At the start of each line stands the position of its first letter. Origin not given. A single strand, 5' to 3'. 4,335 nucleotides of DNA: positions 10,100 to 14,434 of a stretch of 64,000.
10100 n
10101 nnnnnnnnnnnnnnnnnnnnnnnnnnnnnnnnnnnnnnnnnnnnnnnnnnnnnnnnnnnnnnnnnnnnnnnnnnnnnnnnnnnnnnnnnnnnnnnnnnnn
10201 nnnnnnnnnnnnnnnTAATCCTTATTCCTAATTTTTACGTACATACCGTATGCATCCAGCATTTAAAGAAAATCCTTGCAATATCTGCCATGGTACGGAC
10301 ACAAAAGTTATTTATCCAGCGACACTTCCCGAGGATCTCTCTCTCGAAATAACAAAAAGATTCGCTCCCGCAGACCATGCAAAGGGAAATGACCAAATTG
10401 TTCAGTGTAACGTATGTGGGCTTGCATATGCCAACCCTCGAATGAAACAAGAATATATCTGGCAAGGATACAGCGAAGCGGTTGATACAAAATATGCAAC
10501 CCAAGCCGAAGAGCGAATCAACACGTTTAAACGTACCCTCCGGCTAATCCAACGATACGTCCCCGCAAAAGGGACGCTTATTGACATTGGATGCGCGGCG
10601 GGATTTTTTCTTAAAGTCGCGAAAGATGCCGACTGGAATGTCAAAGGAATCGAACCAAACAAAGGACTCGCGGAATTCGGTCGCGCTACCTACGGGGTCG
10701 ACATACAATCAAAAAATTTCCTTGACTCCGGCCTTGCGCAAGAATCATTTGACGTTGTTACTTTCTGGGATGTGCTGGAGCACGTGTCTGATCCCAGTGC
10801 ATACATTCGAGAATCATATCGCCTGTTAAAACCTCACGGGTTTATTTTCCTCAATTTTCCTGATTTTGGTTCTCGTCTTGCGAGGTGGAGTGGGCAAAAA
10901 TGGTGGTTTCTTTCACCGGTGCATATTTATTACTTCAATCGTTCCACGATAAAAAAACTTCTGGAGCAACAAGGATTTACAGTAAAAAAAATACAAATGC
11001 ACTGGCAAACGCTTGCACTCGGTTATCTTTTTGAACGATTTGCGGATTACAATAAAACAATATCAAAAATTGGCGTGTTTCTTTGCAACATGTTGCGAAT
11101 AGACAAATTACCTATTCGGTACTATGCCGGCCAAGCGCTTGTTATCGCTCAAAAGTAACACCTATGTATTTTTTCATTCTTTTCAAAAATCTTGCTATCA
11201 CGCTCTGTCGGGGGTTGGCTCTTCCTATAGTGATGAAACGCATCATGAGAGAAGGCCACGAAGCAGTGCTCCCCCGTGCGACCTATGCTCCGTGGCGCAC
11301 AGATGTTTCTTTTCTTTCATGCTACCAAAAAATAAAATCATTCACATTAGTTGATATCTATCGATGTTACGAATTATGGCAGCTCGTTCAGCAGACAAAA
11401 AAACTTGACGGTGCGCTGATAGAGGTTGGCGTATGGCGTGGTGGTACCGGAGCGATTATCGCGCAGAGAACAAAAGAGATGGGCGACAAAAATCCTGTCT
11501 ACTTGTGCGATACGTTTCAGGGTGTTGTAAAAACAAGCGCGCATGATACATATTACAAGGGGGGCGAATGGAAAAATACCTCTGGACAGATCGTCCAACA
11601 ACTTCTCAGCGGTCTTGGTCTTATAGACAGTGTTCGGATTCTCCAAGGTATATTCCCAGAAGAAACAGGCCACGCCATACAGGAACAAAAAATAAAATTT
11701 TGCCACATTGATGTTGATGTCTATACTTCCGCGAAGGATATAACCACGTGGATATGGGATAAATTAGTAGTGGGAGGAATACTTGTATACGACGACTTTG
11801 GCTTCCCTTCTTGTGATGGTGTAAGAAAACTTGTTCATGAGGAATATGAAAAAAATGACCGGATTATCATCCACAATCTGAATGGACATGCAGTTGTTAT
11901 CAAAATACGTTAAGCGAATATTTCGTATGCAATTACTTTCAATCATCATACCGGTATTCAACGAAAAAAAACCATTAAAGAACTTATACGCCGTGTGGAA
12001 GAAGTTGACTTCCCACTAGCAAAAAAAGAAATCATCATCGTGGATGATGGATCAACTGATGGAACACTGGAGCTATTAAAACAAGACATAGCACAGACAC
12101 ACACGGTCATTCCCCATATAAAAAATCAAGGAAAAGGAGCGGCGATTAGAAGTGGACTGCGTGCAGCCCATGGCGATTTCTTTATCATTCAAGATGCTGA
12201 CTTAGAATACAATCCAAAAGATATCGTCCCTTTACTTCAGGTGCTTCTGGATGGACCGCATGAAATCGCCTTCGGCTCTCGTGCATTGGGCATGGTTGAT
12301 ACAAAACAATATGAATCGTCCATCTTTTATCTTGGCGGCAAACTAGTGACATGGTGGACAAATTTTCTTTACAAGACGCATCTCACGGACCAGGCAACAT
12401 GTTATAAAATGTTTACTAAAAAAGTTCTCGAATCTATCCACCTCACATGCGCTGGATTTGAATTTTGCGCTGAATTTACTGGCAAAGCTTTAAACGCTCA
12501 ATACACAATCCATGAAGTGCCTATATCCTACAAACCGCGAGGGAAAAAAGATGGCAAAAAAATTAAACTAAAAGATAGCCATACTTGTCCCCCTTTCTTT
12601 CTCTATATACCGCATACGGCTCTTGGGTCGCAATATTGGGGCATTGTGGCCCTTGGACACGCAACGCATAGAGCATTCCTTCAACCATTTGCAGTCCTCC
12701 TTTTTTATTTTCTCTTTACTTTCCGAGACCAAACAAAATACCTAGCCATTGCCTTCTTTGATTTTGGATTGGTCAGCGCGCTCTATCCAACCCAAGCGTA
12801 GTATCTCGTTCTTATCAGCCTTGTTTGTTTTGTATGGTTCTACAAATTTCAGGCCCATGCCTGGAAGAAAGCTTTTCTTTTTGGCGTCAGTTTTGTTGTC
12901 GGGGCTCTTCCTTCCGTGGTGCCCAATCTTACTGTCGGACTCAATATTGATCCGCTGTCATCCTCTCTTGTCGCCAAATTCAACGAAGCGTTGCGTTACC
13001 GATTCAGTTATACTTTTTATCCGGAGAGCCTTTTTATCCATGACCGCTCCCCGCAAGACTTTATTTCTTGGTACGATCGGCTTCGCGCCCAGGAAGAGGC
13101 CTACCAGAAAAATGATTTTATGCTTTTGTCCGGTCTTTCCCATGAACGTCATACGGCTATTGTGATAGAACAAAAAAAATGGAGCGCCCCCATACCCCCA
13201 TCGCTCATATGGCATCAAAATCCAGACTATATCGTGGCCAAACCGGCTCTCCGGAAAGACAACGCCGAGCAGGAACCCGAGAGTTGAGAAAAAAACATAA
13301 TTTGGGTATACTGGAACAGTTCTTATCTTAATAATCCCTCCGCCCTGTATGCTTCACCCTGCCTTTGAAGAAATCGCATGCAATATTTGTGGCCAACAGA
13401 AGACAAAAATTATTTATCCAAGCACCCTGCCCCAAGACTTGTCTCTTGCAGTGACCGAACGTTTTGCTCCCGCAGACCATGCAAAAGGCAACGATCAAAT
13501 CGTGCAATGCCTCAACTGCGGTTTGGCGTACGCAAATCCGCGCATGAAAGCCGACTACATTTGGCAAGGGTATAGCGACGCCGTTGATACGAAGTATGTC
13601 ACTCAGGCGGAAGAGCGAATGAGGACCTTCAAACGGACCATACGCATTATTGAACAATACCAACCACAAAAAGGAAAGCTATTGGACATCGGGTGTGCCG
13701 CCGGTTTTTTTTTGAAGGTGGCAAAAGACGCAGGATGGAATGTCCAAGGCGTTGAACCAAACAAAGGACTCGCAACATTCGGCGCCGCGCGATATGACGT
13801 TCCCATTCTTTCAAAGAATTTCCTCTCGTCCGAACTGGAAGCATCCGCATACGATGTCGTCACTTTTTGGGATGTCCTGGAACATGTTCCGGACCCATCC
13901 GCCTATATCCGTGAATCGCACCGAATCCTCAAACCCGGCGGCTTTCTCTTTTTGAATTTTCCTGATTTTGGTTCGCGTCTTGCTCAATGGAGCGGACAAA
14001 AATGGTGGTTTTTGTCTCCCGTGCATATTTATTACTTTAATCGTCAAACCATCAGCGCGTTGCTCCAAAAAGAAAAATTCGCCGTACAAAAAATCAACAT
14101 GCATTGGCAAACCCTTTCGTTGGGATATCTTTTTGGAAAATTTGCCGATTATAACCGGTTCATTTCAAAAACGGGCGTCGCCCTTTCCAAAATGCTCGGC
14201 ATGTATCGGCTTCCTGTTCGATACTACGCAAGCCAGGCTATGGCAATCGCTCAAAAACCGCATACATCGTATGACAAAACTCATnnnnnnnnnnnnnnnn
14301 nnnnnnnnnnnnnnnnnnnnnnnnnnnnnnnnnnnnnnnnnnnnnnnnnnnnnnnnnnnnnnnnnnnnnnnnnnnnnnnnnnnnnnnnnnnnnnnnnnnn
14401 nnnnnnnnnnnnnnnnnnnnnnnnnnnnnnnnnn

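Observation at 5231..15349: Diverged tandem duplication of a lipid-linked glycosylation cassette, with one intact gene set split across the two copies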

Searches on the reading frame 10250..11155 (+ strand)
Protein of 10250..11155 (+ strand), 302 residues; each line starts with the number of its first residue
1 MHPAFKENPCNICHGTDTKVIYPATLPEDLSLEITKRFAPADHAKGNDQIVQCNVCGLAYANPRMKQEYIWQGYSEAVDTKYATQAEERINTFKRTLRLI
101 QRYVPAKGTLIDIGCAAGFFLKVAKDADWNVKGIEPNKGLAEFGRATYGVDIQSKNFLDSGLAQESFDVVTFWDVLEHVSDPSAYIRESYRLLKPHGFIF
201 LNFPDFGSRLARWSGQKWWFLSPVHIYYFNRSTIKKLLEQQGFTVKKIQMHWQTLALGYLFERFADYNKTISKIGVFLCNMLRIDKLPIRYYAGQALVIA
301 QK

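Call 6: search_protein_families(library=pfam, proteins=[window:10250-11155:+], max_evalue=0.01)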
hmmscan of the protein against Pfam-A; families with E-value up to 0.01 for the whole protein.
window:10250-11155:+ (302 aa): 6 families
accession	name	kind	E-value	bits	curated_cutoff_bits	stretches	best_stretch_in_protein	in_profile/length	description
PF13489.12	Methyltransf_23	-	3.7e-26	92.2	27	1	94-245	7-161/164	Methyltransferase domain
PF08241.18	Methyltransf_11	-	2.9e-15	57.1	21.2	1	111-200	1-94/95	Methyltransferase domain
PF08242.18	Methyltransf_12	-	7.4e-11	43.1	30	1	111-199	1-98/98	Methyltransferase domain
PF13649.12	Methyltransf_25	-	3e-10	41.1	27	1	111-197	2-97/97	Methyltransferase domain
PF13847.12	Methyltransf_31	-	7.8e-08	32.6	27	1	109-205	6-113/145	Methyltransferase domain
PF07021.18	MetW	-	9.1e-07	29.1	21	1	97-214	4-120/193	Methionine biosynthesis protein MetW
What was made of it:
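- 10250..11158 (+): MT-A: class I SAM methyltransferase with an N-terminal 4-Cys Zn-ribbon. Pfam Methyltransf_23 and _11 (call 6).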

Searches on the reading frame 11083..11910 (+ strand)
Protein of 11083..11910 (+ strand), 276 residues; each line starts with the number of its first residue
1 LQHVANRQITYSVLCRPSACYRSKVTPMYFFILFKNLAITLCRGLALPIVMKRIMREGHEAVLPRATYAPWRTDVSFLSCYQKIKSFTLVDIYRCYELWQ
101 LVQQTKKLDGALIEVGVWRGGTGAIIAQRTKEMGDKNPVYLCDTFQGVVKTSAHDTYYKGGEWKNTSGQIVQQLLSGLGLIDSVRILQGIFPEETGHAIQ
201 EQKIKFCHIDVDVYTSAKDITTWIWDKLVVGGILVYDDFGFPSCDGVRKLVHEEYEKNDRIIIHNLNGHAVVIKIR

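Call 6: search_protein_families(library=pfam, proteins=[window:11083-11910:+], max_evalue=0.01)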
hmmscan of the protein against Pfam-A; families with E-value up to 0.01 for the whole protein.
window:11083-11910:+ (276 aa): 2 families
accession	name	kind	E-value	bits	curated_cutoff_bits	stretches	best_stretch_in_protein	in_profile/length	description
PF05711.17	TylF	-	8.2e-22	78.1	23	1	97-252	78-240/264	Macrocin-O-methyltransferase (TylF)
PF13578.12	Methyltransf_24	-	1.5e-11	45.6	26.3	1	113-239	1-105/105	Methyltransferase domain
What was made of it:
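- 11164..11913 (+): TylF-like O-methyltransferase. It is present only in unit A, where relatives and unit B have the small flippase-like gene or nothing. Pfam TylF E 8e-22 (call 6).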

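Call 53: search_protein_families(library=ncbifam, proteins=[window:11164-11910:+], max_evalue=0.001)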
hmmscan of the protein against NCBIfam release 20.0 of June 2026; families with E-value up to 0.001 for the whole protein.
window:11164-11910:+ (249 aa): 0 families

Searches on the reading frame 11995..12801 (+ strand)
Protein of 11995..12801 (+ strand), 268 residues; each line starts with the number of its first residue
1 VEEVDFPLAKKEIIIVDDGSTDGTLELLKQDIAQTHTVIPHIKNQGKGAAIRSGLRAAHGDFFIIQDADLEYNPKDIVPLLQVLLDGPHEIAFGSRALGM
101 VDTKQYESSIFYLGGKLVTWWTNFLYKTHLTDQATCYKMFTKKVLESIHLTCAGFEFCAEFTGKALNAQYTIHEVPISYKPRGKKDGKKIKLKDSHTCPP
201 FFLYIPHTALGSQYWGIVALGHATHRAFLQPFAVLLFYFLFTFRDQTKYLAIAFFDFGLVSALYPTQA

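Call 6: search_protein_families(library=pfam, proteins=[window:11995-12798:+], max_evalue=0.01)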
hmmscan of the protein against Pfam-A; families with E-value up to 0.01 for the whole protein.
window:11995-12798:+ (268 aa): 3 families
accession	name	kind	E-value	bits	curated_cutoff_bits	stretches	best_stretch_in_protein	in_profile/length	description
PF00535.33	Glycos_transf_2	-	1.4e-24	87.4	23.3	1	10-146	27-165/168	Glycosyl transferase family 2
PF10111.15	Glyco_tranf_2_2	-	0.00042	20.3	27.3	1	11-71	30-93/276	Glycosyltransferase like family 2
PF13704.12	Glyco_tranf_2_4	-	0.0011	19.9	27.5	1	11-69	20-81/98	Glycosyl transferase family 2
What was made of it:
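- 11927..12585 (+): GT2-A: polyprenyl-phosphate-sugar-synthase-like GT2, disabled by a -1 frameshift and lacking its last 14 codons. Pfam Glycos_transf_2 matches from profile position 27 (call 6).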

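Call 64: find_encoding_contigs(protein=window:11995-12801:+, flank=3000, max_places=10)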
Protein window:11995-12801:+ (268 aa): 21 contigs read that carry it; 7 places shown.
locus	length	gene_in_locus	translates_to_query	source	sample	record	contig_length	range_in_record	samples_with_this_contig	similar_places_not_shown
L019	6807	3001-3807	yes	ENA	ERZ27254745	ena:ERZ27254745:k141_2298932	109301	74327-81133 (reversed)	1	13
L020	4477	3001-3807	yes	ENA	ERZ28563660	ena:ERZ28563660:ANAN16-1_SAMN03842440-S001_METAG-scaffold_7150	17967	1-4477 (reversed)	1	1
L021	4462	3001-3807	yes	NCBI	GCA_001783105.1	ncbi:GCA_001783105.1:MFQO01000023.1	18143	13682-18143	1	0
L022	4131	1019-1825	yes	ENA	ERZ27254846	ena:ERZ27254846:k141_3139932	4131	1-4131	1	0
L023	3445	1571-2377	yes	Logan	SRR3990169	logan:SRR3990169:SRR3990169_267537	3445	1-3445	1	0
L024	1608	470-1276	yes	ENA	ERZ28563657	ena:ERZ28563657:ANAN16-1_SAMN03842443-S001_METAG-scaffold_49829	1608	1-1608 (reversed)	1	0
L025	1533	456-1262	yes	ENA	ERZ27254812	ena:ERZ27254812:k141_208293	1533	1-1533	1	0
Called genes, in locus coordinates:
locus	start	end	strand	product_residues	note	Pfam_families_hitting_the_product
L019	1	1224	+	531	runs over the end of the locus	PF20604:DUF6798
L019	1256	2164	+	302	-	PF13489:Methyltransf_23, PF07021:MetW (weak), PF08241:Methyltransf_11, PF08242:Methyltransf_12, PF13649:Methyltransf_25, PF13847:Methyltransf_31 (weak)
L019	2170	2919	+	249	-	PF05711:TylF, PF13578:Methyltransf_24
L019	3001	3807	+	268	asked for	PF00535:Glycos_transf_2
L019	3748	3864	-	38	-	-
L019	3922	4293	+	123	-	-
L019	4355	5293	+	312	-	PF13489:Methyltransf_23, PF13847:Methyltransf_31 (faint), PF08241:Methyltransf_11, PF08242:Methyltransf_12, PF13649:Methyltransf_25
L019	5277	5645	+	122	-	PF00892:EamA (weak)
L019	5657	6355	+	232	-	PF00535:Glycos_transf_2, PF10111:Glyco_tranf_2_2 (weak), PF13641:Glyco_tranf_2_3 (weak)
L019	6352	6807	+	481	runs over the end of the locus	PF01266:DAO, PF01593:Amino_oxidase, PF13450:NAD_binding_8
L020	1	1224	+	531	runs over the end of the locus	PF20604:DUF6798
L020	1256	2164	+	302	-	PF13489:Methyltransf_23, PF07021:MetW (weak), PF08241:Methyltransf_11, PF08242:Methyltransf_12, PF13649:Methyltransf_25, PF13847:Methyltransf_31 (weak)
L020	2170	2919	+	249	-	PF05711:TylF, PF13578:Methyltransf_24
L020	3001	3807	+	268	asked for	PF00535:Glycos_transf_2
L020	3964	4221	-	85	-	-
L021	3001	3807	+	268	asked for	PF00535:Glycos_transf_2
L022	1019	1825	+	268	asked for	PF00535:Glycos_transf_2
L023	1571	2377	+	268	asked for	PF00535:Glycos_transf_2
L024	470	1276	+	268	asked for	PF00535:Glycos_transf_2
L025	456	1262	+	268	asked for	PF00535:Glycos_transf_2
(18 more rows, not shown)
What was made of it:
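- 12586..12588 (+): Junction codon (TGT) between the GT2-A 3' end and the GT-C-B interior. The join is in frame and creates the 268-aa chimeric ORF 11995-12801. The exact ORF is found in 21 contigs (call 64).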

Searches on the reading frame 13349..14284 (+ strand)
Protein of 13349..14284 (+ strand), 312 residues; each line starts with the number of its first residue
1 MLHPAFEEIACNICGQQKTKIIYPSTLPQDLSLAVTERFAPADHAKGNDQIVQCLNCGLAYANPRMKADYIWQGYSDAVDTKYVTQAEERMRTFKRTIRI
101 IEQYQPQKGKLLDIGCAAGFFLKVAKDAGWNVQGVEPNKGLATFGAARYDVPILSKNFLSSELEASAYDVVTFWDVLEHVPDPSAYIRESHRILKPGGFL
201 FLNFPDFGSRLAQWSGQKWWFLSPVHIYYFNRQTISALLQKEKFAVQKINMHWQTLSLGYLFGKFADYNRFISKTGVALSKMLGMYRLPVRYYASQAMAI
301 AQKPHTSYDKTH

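Call 6: search_protein_families(library=pfam, proteins=[window:13349-14284:+], max_evalue=0.01)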
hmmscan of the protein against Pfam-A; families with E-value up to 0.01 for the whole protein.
window:13349-14284:+ (312 aa): 7 families
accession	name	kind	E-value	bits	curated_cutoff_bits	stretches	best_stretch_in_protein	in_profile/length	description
PF13489.12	Methyltransf_23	-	2.2e-26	93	27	1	93-246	8-161/164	Methyltransferase domain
PF08241.18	Methyltransf_11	-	5.2e-15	56.3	21.2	1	112-202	1-95/95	Methyltransferase domain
PF08242.18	Methyltransf_12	-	1.7e-11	45.1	30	1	112-200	1-98/98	Methyltransferase domain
PF13649.12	Methyltransf_25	-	3.5e-10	40.9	27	1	112-198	2-97/97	Methyltransferase domain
PF13847.12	Methyltransf_31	-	7.9e-07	29.3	27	1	161-206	69-113/145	Methyltransferase domain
PF07021.18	MetW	-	0.0016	18.6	21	1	99-214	5-119/193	Methionine biosynthesis protein MetW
PF01209.24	Ubie_methyltran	-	0.0087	15.9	20.1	0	147-201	96-150/233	ubiE/COQ5 methyltransferase family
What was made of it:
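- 13349..14287 (+): MT-B: intact paralogue of MT-A. Pfam (call 6).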

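Call 40: find_homologous_proteins(query=window:13349-14284:+, max_evalue=1e-40)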
Query window:13349-14284:+ (312 aa): 240 proteins with E <= 1e-40 among 2349 candidates; the best 120 are listed.
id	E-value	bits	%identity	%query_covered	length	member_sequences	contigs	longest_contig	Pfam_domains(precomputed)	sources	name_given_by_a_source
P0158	8.1e-211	717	99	100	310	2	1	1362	PF13847.13,PF13489.13,PF13649.13,PF08241.19,PF08242.19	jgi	-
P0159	1.6e-144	499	67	97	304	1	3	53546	PF07021.19,PF13847.13,PF13489.13,PF13649.13,PF01209.25,PF08241.19,PF08242.19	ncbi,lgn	-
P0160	3.2e-143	495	67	97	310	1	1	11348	PF07021.19,PF13847.13,PF13489.13,PF13649.13,PF01209.25,PF08241.19,PF08242.19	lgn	-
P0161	2.5e-139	482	65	97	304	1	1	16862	PF07021.19,PF13847.13,PF13489.13,PF13649.13,PF08241.19,PF08242.19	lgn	-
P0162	4.3e-136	471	62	97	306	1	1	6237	PF07021.19,PF13847.13,PF13489.13,PF13649.13,PF08241.19,PF08242.19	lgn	-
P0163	1.6e-130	453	60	97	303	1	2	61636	PF07021.19,PF13847.13,PF13489.13,PF13649.13,PF01209.25,PF08241.19,PF08242.19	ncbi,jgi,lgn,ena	-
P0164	4.1e-130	452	62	97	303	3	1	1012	PF07021.19,PF13847.13,PF13489.13,PF13649.13,PF08241.19,PF08242.19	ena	-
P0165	2.5e-129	449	60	97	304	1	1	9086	PF07021.19,PF13847.13,PF13489.13,PF13649.13,PF08241.19,PF08242.19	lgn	-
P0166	7.2e-129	448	61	97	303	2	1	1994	PF07021.19,PF13847.13,PF13489.13,PF13649.13,PF01209.25,PF08241.19,PF08242.19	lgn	-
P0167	9.7e-128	444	60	98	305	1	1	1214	PF07021.19,PF13847.13,PF13489.13,PF13649.13,PF08241.19,PF08242.19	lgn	-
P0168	1.4e-127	443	61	97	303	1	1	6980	PF13847.13,PF13489.13,PF13649.13,PF08241.19,PF08242.19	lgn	-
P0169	5.5e-127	441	58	97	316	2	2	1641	PF07021.19,PF13847.13,PF13489.13,PF13649.13,PF01209.25,PF08241.19,PF08242.19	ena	-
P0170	1.2e-126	440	60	97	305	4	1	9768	PF13847.13,PF13489.13,PF13649.13,PF08241.19,PF08242.19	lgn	-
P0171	2.0e-125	436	58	98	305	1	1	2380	PF13847.13,PF13489.13,PF13649.13,PF08241.19,PF08242.19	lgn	-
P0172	1.6e-124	433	59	97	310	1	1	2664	PF13847.13,PF13489.13,PF13649.13,PF08241.19,PF08242.19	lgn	-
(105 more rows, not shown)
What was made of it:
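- Tried and rejected: The word-index search is therefore incomplete (call 40).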

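Call 41: find_encoding_contigs(protein=P0160, flank=8000, max_places=2)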
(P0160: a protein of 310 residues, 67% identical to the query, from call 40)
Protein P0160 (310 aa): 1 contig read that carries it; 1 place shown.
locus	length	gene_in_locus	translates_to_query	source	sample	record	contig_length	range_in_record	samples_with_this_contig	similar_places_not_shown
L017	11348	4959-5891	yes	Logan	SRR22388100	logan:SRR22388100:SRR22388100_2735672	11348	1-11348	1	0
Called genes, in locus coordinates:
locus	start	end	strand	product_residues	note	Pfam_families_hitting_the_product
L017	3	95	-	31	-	?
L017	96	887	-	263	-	-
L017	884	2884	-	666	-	PF13489:Methyltransf_23, PF06325:PrmA, PF13847:Methyltransf_31, PF08241:Methyltransf_11, PF08242:Methyltransf_12, PF13649:Methyltransf_25, PF00534:Glycos_transf_1, PF13692:Glyco_trans_1_4, +2 more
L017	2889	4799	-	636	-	PF13522:GATase_6, PF13537:GATase_7, PF00733:Asn_synthase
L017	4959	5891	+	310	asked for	PF13489:Methyltransf_23, PF01209:Ubie_methyltran (faint), PF07021:MetW, PF13847:Methyltransf_31, PF08241:Methyltransf_11, PF08242:Methyltransf_12, PF13649:Methyltransf_25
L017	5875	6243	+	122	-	PF00892:EamA (weak)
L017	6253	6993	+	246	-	PF00535:Glycos_transf_2, PF10111:Glyco_tranf_2_2, PF13641:Glyco_tranf_2_3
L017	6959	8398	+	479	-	PF01494:FAD_binding_3 (faint), PF01946:Thi4 (weak), PF03486:HI0933_like (faint), PF01266:DAO, PF01593:Amino_oxidase, PF13450:NAD_binding_8, PF01593:Amino_oxidase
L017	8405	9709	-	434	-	PF03721:UDPG_MGDP_dh_N, PF00984:UDPG_MGDP_dh, PF03720:UDPG_MGDP_dh_C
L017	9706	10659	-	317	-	PF01073:3Beta_HSD, PF01370:Epimerase, PF02719:Polysacc_synt_2, PF04321:RmlD_sub_bind, PF07993:NAD_binding_4 (faint), PF13460:NAD_binding_10 (weak), PF16363:GDP_Man_Dehyd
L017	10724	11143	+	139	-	PF07760:DUF1616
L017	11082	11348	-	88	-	?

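Call 42: find_encoding_contigs(protein=P0161, flank=8000, max_places=2)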
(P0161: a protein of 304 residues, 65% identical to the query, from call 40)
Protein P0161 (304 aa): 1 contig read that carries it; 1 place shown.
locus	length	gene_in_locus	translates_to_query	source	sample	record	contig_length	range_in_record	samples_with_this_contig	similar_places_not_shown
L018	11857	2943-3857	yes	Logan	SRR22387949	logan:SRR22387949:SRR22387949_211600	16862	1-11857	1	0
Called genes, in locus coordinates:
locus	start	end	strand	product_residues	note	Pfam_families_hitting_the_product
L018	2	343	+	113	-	?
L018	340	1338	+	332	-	PF13439:Glyco_transf_4 (faint), PF00534:Glycos_transf_1, PF13692:Glyco_trans_1_4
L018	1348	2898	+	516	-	PF20604:DUF6798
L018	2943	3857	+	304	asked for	PF13489:Methyltransf_23, PF07021:MetW (faint), PF13847:Methyltransf_31, PF08241:Methyltransf_11, PF08242:Methyltransf_12, PF13649:Methyltransf_25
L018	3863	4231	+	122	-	PF00892:EamA (weak)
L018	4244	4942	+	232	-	PF00535:Glycos_transf_2, PF10111:Glyco_tranf_2_2, PF13641:Glyco_tranf_2_3 (weak)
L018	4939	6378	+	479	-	PF01494:FAD_binding_3 (weak), PF01266:DAO, PF01593:Amino_oxidase, PF13450:NAD_binding_8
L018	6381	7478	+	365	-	PF13439:Glyco_transf_4, PF00534:Glycos_transf_1, PF13692:Glyco_trans_1_4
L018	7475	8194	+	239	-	PF02353:CMAS (weak), PF13489:Methyltransf_23, PF01209:Ubie_methyltran (weak), PF05401:NodS (weak), PF08241:Methyltransf_11, PF08242:Methyltransf_12, PF13649:Methyltransf_25, PF13847:Methyltransf_31, +3 more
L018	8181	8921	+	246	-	PF05148:Methyltransf_8, PF13649:Methyltransf_25 (faint), PF13489:Methyltransf_23, PF13847:Methyltransf_31 (faint), PF08241:Methyltransf_11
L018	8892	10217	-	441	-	PF01943:Polysacc_synt, PF13440:Polysacc_synt_3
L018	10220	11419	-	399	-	PF13472:Lipase_GDSL_2 (faint)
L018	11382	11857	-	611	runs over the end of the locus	PF02543:Carbam_trans_N, PF16861:Carbam_trans_C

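Call 53: search_protein_families(library=ncbifam, proteins=[window:13349-14284:+], max_evalue=0.001)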
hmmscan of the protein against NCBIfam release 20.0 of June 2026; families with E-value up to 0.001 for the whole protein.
window:13349-14284:+ (312 aa): 7 families
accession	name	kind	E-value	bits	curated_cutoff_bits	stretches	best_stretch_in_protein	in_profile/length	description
TIGR01983.1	UbiG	equivalog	7.2e-13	48.4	102.95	1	96-202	45-151/228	bifunctional 2-polyprenyl-6-hydroxyphenol methylase/3-demethylubiquinol 3-O-methyltransferase UbiG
NF045667.1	MTase_DVU1556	equivalog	1.7e-10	40.7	155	1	98-211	12-126/213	DVU_1556 family methyltransferase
TIGR04345.1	ovoA_Cterm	equivalog_domain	2e-06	27.6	170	0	165-204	132-171/242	putative 4-mercaptohistidine N1-methyltransferase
NF043040.1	corrin_prot_MT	hypoth_equivalog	1.6e-05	24.4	180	1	98-202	32-147/216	corrinoid protein-associated methyltransferase CpaM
TIGR00452.1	TIGR00452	equivalog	3.2e-05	22.9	275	1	99-202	108-219/316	tRNA 5-methoxyuridine(34)/uridine 5-oxyacetic acid(34) synthase CmoB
TIGR01934.1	MenG_MenH_UbiE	subfamily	0.00026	20.4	158.35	1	102-202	33-141/223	ubiquinone/menaquinone biosynthesis methyltransferase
TIGR02072.1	BioC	equivalog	0.00051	19.9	184.95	0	98-255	24-182/244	malonyl-ACP O-methyltransferase BioC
